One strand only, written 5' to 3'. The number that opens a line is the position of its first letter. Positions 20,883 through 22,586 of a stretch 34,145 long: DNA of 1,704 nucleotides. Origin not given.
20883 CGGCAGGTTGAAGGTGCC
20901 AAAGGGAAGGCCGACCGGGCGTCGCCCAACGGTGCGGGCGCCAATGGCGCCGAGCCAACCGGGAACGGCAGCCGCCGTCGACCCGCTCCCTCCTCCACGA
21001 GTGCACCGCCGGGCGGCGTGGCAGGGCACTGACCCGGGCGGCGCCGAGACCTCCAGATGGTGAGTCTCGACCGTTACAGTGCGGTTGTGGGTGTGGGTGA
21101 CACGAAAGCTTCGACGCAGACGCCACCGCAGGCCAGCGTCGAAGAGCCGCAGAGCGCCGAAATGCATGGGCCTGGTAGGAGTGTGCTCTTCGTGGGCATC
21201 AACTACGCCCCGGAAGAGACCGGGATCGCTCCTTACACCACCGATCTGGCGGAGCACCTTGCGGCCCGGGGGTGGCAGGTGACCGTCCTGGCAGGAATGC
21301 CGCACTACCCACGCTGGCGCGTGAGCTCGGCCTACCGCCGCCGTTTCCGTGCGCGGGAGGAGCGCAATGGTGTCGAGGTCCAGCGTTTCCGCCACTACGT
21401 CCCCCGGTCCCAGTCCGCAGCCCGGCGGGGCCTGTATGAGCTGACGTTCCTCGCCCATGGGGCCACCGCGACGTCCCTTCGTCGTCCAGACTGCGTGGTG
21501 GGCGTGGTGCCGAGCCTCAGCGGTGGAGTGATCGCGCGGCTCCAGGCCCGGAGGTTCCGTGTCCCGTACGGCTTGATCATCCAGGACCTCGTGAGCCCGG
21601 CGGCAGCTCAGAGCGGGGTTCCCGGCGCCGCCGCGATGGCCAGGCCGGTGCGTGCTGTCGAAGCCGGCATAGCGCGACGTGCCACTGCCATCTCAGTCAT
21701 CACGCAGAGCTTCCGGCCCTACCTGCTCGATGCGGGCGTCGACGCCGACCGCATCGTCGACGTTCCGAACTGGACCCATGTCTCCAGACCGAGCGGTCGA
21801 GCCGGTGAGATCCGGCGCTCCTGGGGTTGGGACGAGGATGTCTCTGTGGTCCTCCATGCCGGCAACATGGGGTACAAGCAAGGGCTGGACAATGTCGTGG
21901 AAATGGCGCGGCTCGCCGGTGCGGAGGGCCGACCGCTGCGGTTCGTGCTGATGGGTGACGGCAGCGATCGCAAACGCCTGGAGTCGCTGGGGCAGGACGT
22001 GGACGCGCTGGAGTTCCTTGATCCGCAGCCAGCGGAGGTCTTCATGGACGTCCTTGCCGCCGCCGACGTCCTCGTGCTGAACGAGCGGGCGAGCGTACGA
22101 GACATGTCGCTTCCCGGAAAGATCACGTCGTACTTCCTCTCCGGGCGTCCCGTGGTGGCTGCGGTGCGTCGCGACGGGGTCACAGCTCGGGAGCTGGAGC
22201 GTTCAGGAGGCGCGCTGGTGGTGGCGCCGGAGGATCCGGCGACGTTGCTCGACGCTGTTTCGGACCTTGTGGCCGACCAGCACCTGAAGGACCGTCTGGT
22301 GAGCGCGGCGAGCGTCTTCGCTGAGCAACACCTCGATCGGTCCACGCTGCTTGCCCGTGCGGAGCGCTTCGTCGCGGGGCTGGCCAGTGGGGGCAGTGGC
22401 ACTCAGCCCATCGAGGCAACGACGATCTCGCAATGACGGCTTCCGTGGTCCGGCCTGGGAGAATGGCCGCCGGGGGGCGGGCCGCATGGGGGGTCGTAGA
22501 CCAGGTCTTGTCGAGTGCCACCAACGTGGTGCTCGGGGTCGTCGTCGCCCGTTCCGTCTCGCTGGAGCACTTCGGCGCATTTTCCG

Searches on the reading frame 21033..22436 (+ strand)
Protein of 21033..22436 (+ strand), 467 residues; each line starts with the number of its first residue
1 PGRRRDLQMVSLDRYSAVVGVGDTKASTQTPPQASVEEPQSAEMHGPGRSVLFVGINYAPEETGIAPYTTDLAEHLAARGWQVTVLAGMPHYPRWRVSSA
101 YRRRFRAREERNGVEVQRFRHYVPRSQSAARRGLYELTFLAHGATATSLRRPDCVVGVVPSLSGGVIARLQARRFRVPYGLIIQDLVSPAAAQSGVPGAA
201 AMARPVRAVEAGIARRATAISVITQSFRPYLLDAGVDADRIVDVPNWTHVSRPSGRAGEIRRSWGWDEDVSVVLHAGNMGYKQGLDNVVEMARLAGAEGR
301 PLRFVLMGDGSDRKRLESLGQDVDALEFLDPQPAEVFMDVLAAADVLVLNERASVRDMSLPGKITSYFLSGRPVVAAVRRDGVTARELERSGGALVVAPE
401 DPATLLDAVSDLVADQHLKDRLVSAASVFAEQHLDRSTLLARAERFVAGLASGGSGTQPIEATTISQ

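Call 38: search_protein_families(library=pfam, proteins=[window:21033-22436:+], max_evalue=0.001)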
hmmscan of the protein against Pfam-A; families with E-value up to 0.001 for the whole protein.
window:21033-22436:+ (467 aa): 4 families
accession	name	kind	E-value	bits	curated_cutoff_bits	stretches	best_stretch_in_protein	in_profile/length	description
PF13579.12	Glyco_trans_4_4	-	6.6e-21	75.7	29.7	1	63-247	1-158/158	Glycosyl transferase 4-like domain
PF13692.12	Glyco_trans_1_4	-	7.4e-13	49.4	27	1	272-415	3-142/142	Glycosyl transferases group 1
PF00534.26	Glycos_transf_1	-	2.5e-10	40.6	26.4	1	259-426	4-169/172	Glycosyl transferases group 1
PF13439.12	Glyco_transf_4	-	2.4e-09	37.9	28.5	1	64-250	3-168/170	Glycosyltransferase Family 4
